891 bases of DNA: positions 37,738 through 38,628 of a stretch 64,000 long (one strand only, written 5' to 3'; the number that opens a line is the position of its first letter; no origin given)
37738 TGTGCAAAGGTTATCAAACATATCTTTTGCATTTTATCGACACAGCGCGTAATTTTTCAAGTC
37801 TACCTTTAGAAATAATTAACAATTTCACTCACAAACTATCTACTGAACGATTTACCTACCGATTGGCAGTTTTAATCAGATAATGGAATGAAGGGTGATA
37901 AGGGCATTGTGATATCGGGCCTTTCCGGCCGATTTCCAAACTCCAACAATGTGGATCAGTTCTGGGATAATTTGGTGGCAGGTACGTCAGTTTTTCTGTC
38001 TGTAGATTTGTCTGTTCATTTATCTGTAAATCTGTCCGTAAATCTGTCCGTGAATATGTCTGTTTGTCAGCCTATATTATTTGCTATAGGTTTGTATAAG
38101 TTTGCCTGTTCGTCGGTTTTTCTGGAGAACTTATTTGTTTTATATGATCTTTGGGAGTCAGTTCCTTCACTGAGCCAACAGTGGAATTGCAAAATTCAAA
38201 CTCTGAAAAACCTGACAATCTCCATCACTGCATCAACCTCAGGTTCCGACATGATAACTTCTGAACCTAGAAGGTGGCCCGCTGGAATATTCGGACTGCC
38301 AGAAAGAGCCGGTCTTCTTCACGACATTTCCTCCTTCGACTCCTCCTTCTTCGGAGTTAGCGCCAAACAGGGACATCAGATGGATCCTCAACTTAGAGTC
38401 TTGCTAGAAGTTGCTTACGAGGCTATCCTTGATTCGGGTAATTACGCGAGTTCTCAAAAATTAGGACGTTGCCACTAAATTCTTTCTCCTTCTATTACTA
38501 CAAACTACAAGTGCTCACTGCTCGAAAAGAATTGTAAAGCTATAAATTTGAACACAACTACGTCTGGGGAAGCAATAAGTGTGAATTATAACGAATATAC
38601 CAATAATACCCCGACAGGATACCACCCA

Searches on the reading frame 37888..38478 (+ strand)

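Call 54: search_protein_families(library=pfam, proteins=[window:37888-38478:+], max_evalue=0.001)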
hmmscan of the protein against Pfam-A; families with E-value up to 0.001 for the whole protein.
window:37888-38478:+ (196 aa): 1 family
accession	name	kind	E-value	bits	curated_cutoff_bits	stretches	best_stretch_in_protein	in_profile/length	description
PF00109.32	ketoacyl-synt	-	1.5e-18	67.7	20.8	2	140-189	61-110/252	Beta-ketoacyl synthase, N-terminal domain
